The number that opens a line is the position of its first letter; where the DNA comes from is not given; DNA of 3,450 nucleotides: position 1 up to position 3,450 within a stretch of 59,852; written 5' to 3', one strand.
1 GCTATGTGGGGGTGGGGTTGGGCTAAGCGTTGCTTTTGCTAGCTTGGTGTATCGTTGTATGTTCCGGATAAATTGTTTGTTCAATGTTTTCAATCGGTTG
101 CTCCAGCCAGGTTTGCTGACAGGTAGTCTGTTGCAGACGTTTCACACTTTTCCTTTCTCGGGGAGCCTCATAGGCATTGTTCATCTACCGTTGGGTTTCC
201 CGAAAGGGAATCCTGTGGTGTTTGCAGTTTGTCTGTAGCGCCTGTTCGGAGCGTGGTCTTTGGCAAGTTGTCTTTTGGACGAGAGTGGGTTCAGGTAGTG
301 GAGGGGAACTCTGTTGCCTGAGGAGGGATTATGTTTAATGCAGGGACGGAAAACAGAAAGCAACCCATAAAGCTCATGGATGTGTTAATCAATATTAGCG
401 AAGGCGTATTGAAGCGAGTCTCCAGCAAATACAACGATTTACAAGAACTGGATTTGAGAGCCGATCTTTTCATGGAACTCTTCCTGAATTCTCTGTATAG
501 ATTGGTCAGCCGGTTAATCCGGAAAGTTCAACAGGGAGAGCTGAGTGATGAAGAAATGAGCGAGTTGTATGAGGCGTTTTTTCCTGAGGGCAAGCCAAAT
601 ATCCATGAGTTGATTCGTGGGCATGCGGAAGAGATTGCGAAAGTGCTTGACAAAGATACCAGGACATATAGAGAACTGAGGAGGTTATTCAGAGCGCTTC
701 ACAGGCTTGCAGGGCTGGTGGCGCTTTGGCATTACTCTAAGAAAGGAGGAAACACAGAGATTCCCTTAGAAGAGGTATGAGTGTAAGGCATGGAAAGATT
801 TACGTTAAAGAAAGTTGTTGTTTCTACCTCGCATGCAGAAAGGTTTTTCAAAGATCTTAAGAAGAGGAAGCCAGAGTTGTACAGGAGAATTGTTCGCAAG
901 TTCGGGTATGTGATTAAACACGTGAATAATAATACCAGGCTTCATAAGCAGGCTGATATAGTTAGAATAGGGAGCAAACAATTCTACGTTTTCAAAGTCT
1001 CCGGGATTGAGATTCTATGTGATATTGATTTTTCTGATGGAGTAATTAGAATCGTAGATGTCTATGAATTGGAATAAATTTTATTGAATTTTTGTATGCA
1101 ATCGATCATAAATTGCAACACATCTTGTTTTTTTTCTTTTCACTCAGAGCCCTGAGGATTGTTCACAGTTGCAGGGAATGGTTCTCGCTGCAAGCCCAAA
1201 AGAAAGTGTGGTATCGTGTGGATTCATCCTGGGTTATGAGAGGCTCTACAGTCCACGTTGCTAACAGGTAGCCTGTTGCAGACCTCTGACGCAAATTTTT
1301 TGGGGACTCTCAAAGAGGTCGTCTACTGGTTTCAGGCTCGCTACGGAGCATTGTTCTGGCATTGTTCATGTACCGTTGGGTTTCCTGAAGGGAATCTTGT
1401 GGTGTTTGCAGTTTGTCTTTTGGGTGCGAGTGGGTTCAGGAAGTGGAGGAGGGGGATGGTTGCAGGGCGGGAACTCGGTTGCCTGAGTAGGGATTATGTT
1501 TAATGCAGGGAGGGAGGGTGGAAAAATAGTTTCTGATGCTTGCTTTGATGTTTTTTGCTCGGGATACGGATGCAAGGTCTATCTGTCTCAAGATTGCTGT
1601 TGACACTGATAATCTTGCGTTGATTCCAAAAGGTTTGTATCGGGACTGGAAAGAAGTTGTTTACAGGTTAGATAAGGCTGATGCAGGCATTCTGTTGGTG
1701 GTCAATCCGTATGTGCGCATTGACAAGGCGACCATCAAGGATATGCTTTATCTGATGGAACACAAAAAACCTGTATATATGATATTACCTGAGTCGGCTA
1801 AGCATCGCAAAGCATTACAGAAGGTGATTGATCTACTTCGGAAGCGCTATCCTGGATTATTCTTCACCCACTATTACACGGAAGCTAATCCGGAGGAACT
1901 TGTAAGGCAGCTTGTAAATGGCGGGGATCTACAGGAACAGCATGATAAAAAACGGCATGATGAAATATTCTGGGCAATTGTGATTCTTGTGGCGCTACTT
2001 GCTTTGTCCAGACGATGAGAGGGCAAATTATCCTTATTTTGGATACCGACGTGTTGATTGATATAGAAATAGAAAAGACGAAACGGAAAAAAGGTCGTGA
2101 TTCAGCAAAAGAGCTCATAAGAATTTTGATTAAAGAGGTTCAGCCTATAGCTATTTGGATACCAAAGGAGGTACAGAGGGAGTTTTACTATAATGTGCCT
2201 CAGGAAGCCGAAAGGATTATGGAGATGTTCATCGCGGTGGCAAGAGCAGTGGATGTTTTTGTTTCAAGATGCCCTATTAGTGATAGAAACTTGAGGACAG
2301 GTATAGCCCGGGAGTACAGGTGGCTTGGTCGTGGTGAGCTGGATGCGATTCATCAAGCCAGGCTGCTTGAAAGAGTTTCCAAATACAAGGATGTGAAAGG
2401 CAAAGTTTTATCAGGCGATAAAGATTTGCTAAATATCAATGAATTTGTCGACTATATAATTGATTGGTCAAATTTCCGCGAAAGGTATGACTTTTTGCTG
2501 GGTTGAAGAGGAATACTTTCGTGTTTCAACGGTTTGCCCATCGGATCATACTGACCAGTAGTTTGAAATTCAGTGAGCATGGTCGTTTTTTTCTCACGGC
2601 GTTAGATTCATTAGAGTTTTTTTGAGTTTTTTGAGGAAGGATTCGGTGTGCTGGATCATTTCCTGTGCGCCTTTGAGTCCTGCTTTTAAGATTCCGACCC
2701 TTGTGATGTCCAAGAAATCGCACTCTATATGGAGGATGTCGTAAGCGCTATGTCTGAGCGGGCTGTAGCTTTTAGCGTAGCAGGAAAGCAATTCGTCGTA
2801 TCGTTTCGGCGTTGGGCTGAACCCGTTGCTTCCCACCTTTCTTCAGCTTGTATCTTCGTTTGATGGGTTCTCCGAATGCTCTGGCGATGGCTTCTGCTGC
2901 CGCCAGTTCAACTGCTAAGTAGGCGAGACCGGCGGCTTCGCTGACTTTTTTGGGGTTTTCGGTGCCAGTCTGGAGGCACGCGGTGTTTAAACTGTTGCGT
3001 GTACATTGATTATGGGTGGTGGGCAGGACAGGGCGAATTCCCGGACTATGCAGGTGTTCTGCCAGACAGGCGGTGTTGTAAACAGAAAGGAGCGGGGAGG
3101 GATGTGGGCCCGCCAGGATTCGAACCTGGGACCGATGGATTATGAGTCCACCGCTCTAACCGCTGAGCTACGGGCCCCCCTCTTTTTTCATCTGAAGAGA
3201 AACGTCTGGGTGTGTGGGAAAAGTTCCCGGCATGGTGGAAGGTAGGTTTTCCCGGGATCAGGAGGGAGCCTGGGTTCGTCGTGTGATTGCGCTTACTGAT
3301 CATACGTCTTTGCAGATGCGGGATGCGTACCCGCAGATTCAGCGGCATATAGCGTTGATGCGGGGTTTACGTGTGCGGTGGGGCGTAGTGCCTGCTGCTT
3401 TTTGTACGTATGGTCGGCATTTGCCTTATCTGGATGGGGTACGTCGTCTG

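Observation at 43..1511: Two copies of a ~300-nt conserved, hairpin-rich module, each directly upstream of an unrelated two-gene cassette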

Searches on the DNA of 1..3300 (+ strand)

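Call 28: search_rna_families(source=window, start=1, end=3300, threshold=evalue, max_evalue=10)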
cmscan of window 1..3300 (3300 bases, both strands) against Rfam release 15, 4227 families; matches with E-value up to 10: 9.
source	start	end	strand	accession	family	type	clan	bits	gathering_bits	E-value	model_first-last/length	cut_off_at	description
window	3105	3177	-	RF00005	tRNA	Gene; tRNA;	CL00001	75.5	29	4.8e-16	1-71/71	no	tRNA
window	3104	3177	+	RF04354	Plastid-ycf2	Cis-reg;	-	42.4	65.7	7.5e-07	1-75/75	no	Plastid-ycf2 5UTR RNA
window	1501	1624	+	RF02705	B_rapa_snoR775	Gene; snRNA; snoRNA; HACA-box;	-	21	64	9.4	1-127/127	no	Brassica rapa small nucleolar RNA 775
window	2671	2694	+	RF01354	CRISPR-DR45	Gene; CRISPR;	-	19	37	9.6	1-24/24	no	CRISPR RNA direct repeat element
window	2303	2360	-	RF00070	SNORD29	Gene; snRNA; snoRNA; CD-box;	CL00051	18.8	48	3.2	1-65/65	no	Small nucleolar RNA SNORD29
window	1650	1773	-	RF00077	SraB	Gene; sRNA;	-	16.4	130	5.3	1-169/169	no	SraB RNA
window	1518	1673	+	RF02195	TP53TG1_1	Gene; lncRNA;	-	15.2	40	9.1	1-153/153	no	TP53 target 1 conserved region 1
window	1536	1679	+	RF02175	SMAD5-AS1_3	Gene; lncRNA;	-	13.3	60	9.8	1-125/125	no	SMAD5 antisense RNA 1 conserved region 3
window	506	561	+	RF01121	sR38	Gene; snRNA; snoRNA; CD-box;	-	13.1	50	9.5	1-59/59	no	Small nucleolar RNA sR38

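Call 56: search_dna_similar(query=window:1-2600:+, collection=plasmids, mode=distant, max_evalue=0.001)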
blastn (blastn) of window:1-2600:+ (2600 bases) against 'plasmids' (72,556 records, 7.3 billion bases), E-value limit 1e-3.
No match.

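Call 57: search_dna_similar(query=window:1-2600:+, collection=phages, mode=distant, max_evalue=0.001)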
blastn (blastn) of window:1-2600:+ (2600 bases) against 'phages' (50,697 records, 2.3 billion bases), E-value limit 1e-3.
No match.

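Call 82: build_rna_model(alignment_id=A6)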
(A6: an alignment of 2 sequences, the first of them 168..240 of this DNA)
Model R1 built from alignment A6 (2 sequences, 73 columns); structure: RNAalifold consensus.
model positions 73; base pairs 19; branch points 0; effective number of sequences 1.54; information 0.773 bits per position. Calibrated on 0.2 Mb of random sequence (short: E-values are rough).
structure used (alignment columns):
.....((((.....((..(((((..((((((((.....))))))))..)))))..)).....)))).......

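Call 83: search_with_rna_model(model_id=R1, sources=[window, L004, L007, L008, L009, L010, L015, L018, L022, L025, L026, L039, L040, L042, L046, L047, L049, L055, L057, L058, L059, L060, L061, L062], max_evalue=10)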
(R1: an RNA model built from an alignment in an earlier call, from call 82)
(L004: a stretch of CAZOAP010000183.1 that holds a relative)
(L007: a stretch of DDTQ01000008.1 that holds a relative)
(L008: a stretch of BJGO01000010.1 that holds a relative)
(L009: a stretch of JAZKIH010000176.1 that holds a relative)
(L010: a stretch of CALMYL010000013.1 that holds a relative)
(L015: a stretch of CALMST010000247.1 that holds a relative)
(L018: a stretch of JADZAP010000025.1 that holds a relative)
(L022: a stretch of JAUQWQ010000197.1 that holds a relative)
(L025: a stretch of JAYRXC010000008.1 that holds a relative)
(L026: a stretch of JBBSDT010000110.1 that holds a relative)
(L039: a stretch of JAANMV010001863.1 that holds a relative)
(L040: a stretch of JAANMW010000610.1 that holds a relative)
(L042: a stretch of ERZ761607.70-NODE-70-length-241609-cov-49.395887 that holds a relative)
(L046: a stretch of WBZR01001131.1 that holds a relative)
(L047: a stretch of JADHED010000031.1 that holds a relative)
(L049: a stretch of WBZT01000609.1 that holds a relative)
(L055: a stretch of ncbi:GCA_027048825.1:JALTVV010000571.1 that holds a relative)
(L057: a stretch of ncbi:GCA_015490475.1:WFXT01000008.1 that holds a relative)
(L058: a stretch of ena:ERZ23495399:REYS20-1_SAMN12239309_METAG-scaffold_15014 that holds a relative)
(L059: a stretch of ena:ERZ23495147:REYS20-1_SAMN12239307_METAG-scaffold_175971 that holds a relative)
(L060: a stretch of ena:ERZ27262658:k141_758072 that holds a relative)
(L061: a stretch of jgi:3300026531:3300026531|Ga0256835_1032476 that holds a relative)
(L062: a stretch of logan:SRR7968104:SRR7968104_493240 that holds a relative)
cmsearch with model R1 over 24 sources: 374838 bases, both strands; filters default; matches with E-value up to 10: 2.
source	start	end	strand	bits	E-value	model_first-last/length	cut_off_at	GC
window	168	240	+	101.7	6.8e-21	1-73/73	no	0.48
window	1353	1424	+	97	8.5e-20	1-73/73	no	0.46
